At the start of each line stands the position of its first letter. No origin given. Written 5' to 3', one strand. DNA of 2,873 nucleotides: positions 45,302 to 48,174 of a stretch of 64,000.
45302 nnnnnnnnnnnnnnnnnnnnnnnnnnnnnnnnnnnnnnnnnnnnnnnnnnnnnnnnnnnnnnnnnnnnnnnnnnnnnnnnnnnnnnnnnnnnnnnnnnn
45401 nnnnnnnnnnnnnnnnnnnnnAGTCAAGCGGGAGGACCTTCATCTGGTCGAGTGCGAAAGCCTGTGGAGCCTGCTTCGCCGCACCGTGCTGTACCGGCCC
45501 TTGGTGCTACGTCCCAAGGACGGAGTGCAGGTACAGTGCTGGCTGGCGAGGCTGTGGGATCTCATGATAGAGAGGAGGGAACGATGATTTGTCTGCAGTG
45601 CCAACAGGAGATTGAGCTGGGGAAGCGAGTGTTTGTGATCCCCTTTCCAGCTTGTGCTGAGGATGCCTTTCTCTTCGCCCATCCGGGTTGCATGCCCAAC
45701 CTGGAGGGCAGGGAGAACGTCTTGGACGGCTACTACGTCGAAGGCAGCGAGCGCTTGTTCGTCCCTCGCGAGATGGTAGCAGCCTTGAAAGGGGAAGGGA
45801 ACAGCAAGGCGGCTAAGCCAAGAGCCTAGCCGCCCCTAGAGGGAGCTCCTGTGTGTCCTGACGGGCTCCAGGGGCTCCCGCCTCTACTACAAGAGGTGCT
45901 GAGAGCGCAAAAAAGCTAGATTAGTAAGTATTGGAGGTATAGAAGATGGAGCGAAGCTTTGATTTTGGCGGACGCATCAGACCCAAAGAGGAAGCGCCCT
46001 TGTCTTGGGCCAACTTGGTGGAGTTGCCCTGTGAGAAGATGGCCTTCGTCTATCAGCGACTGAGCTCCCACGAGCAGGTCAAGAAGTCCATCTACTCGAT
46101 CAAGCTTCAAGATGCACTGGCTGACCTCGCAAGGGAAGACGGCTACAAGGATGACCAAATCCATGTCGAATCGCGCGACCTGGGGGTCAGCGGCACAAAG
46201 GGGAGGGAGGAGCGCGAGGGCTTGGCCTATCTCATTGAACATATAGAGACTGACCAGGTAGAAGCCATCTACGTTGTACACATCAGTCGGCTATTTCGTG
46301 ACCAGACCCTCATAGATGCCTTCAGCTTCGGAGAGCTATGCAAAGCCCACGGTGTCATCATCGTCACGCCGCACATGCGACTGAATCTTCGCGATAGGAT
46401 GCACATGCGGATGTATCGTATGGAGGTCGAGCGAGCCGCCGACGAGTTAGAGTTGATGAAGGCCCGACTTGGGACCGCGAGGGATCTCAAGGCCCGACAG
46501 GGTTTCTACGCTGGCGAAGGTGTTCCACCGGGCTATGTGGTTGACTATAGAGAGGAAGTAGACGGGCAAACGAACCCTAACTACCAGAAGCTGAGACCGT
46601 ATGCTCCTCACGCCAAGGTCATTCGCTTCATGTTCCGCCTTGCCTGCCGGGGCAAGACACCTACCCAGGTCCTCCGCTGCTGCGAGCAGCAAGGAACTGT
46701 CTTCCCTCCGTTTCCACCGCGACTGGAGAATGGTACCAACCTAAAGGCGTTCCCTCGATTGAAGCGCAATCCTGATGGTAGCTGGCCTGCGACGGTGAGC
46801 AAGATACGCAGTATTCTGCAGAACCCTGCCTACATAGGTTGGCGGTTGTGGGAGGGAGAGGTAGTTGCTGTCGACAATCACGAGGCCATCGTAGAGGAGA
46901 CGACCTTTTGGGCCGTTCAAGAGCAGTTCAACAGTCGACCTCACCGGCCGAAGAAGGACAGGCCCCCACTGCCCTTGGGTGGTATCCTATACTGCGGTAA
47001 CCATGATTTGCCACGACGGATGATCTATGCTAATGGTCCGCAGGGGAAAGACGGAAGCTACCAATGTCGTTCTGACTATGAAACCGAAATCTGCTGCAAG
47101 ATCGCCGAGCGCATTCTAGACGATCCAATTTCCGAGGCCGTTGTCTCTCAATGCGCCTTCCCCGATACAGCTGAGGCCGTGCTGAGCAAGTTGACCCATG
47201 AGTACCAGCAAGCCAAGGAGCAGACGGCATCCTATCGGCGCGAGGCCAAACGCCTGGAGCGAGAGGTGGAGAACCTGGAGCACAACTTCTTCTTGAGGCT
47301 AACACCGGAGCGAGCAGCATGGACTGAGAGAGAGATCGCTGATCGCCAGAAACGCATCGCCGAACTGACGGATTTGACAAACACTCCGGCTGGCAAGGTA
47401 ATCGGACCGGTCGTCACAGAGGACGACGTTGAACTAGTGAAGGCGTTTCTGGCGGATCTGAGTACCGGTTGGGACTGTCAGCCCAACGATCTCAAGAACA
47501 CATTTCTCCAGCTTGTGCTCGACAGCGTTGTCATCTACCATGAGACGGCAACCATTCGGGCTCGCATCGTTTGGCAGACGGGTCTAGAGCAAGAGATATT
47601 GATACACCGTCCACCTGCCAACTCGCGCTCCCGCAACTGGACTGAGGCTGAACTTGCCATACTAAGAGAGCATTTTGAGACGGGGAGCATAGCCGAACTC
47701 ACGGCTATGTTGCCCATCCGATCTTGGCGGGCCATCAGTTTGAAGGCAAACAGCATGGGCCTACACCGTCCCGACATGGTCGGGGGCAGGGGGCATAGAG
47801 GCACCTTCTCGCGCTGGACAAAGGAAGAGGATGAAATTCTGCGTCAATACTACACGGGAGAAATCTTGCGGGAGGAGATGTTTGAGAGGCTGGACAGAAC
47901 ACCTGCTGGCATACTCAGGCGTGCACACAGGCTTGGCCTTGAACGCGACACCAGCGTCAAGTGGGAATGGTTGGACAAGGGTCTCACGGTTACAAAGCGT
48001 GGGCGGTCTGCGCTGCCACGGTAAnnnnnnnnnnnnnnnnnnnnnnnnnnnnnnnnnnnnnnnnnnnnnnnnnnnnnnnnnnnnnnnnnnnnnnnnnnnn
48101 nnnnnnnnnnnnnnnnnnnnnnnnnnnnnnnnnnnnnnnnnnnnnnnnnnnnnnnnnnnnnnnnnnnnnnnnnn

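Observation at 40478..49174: Integrative replicon-like element (iterons, primase, Xis, large serine recombinase) inserted into comEC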

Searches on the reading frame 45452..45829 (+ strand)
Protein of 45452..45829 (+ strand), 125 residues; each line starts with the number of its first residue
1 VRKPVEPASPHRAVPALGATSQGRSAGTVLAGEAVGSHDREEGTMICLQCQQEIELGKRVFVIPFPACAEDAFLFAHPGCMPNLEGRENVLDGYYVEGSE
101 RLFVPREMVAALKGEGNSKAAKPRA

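Call 6: search_protein_families(library=pfam, proteins=[window:45452-45829:+], max_evalue=0.01)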
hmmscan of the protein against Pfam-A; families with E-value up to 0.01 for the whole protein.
window:45452-45829:+ (125 aa): 1 family
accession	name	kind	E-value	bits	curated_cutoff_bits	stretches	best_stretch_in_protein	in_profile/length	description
PF07295.17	DUF1451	-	0.0097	16.5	26.1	0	23-73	97-142/146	Zinc-ribbon containing domain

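Call 46: search_protein_families(library=phrogs, proteins=[window:45452-45829:+], max_evalue=0.001)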
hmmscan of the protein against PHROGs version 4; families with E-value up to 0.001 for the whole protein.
window:45452-45829:+ (125 aa): 0 families

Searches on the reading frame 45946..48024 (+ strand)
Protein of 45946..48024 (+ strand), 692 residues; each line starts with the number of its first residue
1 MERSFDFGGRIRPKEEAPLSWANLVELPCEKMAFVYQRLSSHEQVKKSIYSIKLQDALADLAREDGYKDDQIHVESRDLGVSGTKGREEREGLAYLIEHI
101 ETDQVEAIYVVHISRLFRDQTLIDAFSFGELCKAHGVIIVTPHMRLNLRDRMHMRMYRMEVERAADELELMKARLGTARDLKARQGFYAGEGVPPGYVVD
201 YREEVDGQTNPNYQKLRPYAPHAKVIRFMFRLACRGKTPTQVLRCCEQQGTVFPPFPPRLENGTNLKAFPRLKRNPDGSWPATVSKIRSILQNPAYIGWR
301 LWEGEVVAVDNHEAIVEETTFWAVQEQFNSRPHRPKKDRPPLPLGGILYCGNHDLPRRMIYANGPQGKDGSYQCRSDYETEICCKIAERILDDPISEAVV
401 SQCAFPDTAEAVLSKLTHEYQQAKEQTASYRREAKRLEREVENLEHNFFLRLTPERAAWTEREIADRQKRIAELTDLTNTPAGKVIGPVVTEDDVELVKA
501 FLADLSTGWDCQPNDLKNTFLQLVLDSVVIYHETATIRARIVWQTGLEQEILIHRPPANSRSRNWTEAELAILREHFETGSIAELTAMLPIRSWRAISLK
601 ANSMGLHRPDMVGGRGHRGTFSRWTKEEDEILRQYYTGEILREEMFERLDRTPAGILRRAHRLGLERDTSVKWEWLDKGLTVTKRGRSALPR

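Call 6: search_protein_families(library=pfam, proteins=[window:45946-48024:+], max_evalue=0.01)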
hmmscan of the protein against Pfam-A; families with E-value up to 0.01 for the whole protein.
window:45946-48024:+ (692 aa): 2 families
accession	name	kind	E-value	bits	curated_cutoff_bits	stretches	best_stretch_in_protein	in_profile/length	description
PF00239.26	Resolvase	-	4.6e-13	49.9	23.3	1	33-186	1-143/145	Resolvase, N terminal domain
PF07508.19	Recombinase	-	5.4e-11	43.1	21.1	1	223-330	4-101/102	Recombinase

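Call 30: list_cluster_members(proteins=[P0001, P0012, P0132, window:45946-48024:+, window:41007-43598:+, window:49565-51658:+, window:29211-30266:-, window:11603-12697:-])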
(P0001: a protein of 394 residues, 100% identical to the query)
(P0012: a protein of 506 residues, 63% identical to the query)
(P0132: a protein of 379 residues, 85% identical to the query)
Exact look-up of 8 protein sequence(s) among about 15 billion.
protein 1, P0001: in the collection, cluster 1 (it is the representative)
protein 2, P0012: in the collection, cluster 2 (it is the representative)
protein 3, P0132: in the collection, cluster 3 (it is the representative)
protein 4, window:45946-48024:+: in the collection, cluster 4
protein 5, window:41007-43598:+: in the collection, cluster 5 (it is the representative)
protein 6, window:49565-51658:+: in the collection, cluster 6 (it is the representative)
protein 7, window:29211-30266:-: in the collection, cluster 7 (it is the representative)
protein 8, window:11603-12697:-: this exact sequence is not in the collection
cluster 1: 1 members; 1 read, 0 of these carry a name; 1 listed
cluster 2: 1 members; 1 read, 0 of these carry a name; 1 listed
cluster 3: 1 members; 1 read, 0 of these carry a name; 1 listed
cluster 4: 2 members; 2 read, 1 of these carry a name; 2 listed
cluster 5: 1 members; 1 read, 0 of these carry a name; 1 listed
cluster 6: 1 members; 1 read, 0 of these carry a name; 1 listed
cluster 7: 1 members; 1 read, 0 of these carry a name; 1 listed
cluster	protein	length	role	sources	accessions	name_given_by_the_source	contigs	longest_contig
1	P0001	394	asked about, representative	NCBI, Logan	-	-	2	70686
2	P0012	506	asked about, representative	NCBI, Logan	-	-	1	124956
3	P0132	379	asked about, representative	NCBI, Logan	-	-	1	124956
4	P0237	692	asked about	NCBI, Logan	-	-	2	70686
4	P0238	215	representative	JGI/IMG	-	hypothetical protein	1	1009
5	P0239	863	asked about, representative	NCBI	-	-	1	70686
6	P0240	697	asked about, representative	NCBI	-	-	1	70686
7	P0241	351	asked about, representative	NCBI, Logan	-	-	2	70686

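Call 32: find_related_loci(query=window:45946-48024:+, collection=viral_contigs, flank=10000)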
Query window:45946-48024:+ (692 aa) in viral_contigs; peptide patterns used: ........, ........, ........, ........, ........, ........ (x = any residue, [..] = any of these).
21 stretches matched a pattern; 7 encode a relative of the query (tblastn E <= 1e-3); 7 distinct loci.
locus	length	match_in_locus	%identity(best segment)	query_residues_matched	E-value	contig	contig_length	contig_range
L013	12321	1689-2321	33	563-673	2e-7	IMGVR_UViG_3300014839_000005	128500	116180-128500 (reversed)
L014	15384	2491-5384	30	558-685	5e-7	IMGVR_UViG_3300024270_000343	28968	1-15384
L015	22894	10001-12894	30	558-685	5e-7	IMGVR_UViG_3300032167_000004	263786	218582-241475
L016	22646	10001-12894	30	558-685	5e-7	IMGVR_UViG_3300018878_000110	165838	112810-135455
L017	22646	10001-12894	30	558-685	5e-7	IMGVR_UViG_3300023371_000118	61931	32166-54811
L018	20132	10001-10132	50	624-666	9e-5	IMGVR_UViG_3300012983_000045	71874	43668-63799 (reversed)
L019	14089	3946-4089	41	619-665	6e-4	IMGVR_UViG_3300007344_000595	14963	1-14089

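Call 38: find_related_loci(query=A3, collection=metagenome_contigs, flank=10000)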
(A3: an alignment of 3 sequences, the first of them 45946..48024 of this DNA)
Query A3 (692 aa) in metagenome_contigs; peptide patterns used: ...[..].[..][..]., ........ (x = any residue, [..] = any of these).
276 stretches matched a pattern; 19 encode a relative of the query (tblastn E <= 1e-3); 19 distinct loci.
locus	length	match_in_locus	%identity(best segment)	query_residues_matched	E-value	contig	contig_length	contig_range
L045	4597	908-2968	76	7-691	0e+0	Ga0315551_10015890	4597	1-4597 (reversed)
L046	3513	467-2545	56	2-691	0e+0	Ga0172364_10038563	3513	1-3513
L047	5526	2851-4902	56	1-680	0e+0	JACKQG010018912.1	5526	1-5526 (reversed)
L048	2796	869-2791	58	2-640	0e+0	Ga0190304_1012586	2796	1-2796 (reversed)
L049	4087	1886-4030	51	7-690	0e+0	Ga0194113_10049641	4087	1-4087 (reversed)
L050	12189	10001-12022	53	5-678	0e+0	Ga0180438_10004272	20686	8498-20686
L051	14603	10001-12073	50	7-689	0e+0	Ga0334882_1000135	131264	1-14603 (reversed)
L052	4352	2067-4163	44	5-674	3e-179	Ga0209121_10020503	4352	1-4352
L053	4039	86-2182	44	5-674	2e-179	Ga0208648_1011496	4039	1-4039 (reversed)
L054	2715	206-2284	44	10-666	0e+0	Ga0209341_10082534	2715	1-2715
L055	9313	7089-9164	39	5-679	8e-150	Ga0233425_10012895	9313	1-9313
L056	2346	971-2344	47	10-429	5e-128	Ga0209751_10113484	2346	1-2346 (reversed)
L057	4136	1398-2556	61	4-677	3e-105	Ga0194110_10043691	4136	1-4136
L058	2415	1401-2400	63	5-331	7e-112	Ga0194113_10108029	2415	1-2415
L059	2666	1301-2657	62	5-450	2e-100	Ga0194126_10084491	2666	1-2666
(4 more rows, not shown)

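Call 46: search_protein_families(library=phrogs, proteins=[window:45946-48024:+], max_evalue=0.001)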
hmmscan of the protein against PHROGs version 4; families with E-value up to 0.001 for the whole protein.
window:45946-48024:+ (692 aa): 3 families
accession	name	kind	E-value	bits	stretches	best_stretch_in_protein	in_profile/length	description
phrog_95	-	integration and excision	4.6e-63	214.8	1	30-554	87-584/651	integrase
phrog_323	-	transcription regulation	4.2e-11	43.9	1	558-666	90-191/319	transcriptional regulator, D5-like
phrog_125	-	DNA, RNA and nucleotide metabolism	1.1e-10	42.6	1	30-329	19-249/254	DNA invertase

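Call 47: search_protein_families(library=ncbifam, proteins=[window:45946-48024:+], max_evalue=0.001)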
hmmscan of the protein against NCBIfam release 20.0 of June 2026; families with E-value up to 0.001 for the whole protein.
window:45946-48024:+ (692 aa): 2 families
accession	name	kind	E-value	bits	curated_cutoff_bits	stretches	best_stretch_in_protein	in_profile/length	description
NF041201.1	recomb_XisF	equivalog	4.6e-14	52.2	375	1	87-530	43-462/465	fdxN element excision recombinase XisF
NF047347.1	SCCmet_CcrC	equivalog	7e-05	21.5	900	0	34-120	6-89/558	cassette chromosome recombinase CcrC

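Call 69: search_protein_families(library=pfam, proteins=[L051:19-2199:+, L051:5280-7130:-, L051:7890-8870:+, L051:9318-9824:+, L050:2709-3770:+, L050:5535-6659:+, L050:6953-8257:+, L050:4545-5105:+], max_evalue=0.001)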
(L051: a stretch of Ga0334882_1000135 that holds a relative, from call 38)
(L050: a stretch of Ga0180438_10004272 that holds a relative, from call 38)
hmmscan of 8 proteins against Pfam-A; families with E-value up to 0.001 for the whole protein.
L051:19-2199:+ (726 aa): 3 families
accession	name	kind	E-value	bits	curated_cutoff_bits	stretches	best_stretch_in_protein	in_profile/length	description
PF00932.25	LTD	-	9.8e-25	87.5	34.3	1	621-725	6-107/109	Lamin Tail Domain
PF00801.26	PKD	-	9.7e-11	42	23.5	2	120-199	7-80/80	PKD domain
PF13091.12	PLDc_2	-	1.6e-10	41.4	27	1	27-100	62-132/132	PLD-like domain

L051:5280-7130:- (616 aa): 1 family
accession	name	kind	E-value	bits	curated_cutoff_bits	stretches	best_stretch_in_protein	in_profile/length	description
PF00931.28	NB-ARC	-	5.3e-15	55.8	23.5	1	155-352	15-222/248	NB-ARC domain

L051:7890-8870:+ (326 aa): 2 families
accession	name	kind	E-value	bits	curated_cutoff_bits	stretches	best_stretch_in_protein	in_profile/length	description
PF17989.7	ALP_N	-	3.9e-27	95.7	26.3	1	4-149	1-148/148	Actin like proteins N terminal domain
PF21522.3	MreB-like_C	-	1.9e-11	45.1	27.8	1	174-296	1-122/123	Archaeal actin homologue MreB-like, C-terminal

L051:9318-9824:+ (168 aa): 0 families

L050:2709-3770:+ (353 aa): 3 families
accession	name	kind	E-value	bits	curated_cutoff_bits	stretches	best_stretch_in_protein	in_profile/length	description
PF17762.8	HTH_ParB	-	1.9e-19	70.1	22.6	1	112-209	1-99/102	ParB HTH domain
PF02195.25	ParB_N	-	6.1e-13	49.1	26.3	1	12-95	3-85/95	ParB N-terminal domain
PF08535.16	KorB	-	0.00014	22.2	22.3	1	131-166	3-38/89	KorB domain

L050:5535-6659:+ (374 aa): 2 families
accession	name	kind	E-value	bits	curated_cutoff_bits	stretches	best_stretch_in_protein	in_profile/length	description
PF17989.7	ALP_N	-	3.2e-22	79.8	26.3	1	43-189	1-148/148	Actin like proteins N terminal domain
PF21522.3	MreB-like_C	-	1.9e-14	54.7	27.8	1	214-335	1-121/123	Archaeal actin homologue MreB-like, C-terminal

L050:6953-8257:+ (434 aa): 2 families
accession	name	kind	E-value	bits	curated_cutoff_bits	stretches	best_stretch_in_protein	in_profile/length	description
PF01580.24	FtsK_SpoIIIE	-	5.6e-17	62.4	24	1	135-215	37-121/221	FtsK/SpoIIIE family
PF13401.12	AAA_22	-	5.2e-06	27.3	27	1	138-268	7-124/130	AAA domain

L050:4545-5105:+ (186 aa): 0 families

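Call 74: search_solved_structures(query=window:45946-48024:+, max_evalue=0.001)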
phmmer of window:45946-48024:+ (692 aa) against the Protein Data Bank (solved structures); distinct sequences matched with E-value up to 0.001: 2.
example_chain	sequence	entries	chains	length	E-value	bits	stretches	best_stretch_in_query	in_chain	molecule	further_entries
9dxh_A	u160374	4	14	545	2.3e-08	36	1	96-528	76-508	Resolvase homolog YokA | Site-specific recombinase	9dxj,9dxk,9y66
9dxd_A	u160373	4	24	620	3.5e-08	35.4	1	96-471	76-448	Resolvase homolog YokA,SPbeta prophage-derived uncharacterized protein YotN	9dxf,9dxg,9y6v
